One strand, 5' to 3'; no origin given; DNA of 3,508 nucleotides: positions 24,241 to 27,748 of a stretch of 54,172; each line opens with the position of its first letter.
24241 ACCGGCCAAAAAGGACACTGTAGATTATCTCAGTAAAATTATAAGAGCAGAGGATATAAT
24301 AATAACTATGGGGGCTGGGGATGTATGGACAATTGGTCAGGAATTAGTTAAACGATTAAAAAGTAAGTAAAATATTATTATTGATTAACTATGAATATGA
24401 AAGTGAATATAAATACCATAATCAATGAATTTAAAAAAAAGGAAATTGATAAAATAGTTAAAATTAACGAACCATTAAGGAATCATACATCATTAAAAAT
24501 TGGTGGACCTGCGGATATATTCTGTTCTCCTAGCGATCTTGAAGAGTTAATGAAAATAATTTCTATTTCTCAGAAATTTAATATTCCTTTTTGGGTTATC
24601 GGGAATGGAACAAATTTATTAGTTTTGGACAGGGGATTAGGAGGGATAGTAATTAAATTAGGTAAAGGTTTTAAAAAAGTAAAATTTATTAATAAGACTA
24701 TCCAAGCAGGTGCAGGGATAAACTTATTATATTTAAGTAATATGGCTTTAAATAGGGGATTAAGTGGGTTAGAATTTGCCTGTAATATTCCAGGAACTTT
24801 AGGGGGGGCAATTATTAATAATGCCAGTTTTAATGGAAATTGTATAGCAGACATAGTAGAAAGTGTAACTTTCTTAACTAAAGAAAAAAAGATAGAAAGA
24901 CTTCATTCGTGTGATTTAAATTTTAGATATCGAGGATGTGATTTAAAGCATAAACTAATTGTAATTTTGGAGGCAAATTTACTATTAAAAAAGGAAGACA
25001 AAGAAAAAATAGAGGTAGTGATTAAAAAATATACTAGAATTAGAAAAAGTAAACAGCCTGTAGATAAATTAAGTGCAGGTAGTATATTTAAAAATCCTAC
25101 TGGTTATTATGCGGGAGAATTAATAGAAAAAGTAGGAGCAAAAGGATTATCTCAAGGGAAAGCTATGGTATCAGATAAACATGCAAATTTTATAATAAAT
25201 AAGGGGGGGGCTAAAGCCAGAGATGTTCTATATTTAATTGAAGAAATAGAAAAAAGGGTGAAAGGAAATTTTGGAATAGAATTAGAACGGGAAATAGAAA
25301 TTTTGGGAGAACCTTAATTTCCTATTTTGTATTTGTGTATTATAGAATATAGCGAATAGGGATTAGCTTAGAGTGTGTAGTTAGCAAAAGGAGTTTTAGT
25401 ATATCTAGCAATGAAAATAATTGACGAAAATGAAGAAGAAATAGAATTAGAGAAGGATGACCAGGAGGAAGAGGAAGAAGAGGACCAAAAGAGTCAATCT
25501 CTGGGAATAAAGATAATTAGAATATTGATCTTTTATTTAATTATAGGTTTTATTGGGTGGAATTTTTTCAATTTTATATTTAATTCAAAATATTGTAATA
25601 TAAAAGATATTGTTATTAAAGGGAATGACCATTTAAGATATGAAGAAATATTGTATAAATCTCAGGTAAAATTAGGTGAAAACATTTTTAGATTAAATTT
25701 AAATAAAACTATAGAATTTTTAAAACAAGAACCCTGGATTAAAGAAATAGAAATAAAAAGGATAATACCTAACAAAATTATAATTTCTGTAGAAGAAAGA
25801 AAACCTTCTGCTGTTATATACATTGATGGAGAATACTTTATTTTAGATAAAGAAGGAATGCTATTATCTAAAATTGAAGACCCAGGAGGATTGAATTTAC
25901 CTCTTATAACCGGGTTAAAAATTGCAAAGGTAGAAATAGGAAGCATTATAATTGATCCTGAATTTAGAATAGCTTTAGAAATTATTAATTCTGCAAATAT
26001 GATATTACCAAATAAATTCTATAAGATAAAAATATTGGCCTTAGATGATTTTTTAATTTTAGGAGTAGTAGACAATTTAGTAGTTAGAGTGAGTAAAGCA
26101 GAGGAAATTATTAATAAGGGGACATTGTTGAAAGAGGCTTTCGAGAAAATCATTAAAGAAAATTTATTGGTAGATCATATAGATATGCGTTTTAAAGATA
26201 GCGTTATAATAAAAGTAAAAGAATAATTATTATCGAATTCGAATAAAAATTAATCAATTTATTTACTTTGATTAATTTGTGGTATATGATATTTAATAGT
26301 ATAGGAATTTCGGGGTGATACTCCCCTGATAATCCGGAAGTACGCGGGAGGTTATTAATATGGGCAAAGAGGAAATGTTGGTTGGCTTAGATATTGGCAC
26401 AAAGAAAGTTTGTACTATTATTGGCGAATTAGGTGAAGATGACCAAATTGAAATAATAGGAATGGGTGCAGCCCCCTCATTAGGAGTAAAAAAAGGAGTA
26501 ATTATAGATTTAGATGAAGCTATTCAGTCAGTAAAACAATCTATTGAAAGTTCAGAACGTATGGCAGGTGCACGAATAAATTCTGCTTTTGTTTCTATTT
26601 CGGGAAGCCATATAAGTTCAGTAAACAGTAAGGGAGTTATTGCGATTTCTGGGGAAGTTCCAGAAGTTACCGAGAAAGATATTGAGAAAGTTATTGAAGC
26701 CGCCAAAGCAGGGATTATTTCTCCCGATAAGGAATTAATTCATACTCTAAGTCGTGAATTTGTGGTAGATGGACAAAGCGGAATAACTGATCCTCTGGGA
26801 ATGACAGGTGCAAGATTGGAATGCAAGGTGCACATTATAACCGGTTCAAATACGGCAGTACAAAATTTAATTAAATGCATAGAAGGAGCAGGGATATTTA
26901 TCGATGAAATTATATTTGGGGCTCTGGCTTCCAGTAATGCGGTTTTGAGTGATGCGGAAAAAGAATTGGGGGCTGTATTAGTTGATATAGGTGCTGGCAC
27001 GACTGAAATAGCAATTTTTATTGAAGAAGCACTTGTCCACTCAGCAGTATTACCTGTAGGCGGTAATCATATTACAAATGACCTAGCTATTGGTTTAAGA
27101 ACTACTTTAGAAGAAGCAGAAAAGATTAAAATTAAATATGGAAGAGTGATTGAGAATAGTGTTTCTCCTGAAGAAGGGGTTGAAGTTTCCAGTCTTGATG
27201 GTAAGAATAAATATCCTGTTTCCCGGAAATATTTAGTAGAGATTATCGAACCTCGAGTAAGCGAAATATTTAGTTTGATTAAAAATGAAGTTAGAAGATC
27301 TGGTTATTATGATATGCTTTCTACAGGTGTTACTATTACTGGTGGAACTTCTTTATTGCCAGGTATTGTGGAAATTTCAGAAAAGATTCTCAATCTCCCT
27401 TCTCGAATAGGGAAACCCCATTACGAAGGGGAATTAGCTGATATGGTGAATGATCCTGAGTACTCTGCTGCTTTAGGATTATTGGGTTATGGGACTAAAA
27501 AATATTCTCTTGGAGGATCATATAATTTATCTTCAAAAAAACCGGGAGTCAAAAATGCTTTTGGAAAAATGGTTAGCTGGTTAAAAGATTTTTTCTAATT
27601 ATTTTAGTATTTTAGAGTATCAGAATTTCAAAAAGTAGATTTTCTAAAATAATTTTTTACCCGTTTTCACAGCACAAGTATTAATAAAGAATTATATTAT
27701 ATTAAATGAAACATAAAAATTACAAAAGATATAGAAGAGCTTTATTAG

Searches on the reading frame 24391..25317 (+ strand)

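Call 68: search_protein_families(library=ncbifam, proteins=[window:24391-25317:+], max_evalue=1e-20)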
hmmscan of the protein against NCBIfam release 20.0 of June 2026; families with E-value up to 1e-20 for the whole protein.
window:24391-25317:+ (308 aa): 7 families
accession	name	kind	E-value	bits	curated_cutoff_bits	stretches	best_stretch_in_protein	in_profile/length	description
NF010480.0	PRK13905.1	equivalog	9e-100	333.4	259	1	18-307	11-300/303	UDP-N-acetylmuramate dehydrogenase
TIGR00179.1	murB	equivalog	2.7e-71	240.2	144.5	1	29-306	1-290/290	UDP-N-acetylmuramate dehydrogenase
NF011245.0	PRK14651.1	equivalog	1e-51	175.7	224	1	27-306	7-268/273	UDP-N-acetylmuramate dehydrogenase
NF010479.0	PRK13904.1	equivalog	1.5e-48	165.6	273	1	55-305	23-258/258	UDP-N-acetylmuramate dehydrogenase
NF010478.0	PRK13903.1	equivalog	2.1e-36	125.6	231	1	23-204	15-198/362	UDP-N-acetylmuramate dehydrogenase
NF000755.0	PRK00046.1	equivalog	1e-34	119.8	277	0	24-236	5-240/343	UDP-N-acetylmuramate dehydrogenase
NF011242.0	PRK14648.1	equivalog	1.3e-31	110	426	0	20-162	9-155/354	UDP-N-acetylmuramate dehydrogenase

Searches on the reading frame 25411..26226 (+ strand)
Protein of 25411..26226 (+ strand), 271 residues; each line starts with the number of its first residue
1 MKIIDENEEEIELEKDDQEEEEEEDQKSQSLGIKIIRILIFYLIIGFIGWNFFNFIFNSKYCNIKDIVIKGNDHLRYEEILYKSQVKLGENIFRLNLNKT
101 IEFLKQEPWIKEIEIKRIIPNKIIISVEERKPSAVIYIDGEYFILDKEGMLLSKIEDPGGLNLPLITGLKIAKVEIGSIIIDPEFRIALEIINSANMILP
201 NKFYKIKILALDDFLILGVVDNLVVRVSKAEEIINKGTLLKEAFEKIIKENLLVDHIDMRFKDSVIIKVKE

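Call 22: search_protein_families(library=pfam, proteins=[window:25411-26226:+])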
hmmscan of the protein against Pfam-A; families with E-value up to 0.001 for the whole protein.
window:25411-26226:+ (271 aa): 2 families
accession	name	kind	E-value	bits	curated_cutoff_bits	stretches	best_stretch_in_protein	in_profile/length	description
PF08478.15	POTRA_1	-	7.8e-17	61.8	23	1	63-130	2-69/69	POTRA domain, FtsQ-type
PF03799.20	FtsQ_DivIB_C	-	0.00069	20.9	21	0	135-260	2-114/114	Cell division protein FtsQ/DivIB, C-terminal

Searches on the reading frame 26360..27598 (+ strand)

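Call 22: search_protein_families(library=pfam, proteins=[window:26360-27598:+])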
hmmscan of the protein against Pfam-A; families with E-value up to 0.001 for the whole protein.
window:26360-27598:+ (412 aa): 5 families
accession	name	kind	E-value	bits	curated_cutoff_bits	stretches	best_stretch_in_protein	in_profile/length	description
PF14450.12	FtsA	-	4.3e-46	156.8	31.8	2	206-373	1-127/127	Cell division protein FtsA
PF02491.25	SHS2_FTSA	-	5.7e-30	103.9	25.4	1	82-161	1-79/79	SHS2 domain inserted in FTSA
PF06723.19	MreB_Mbl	-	2.7e-13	49.9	27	1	198-351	140-304/327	MreB/Mbl protein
PF11104.14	PilM_2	-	1.5e-08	34.5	27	1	190-259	167-236/340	Type IV pilus assembly protein PilM;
PF06277.17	EutA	-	8.8e-05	22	27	1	183-266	125-200/475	Ethanolamine utilisation protein EutA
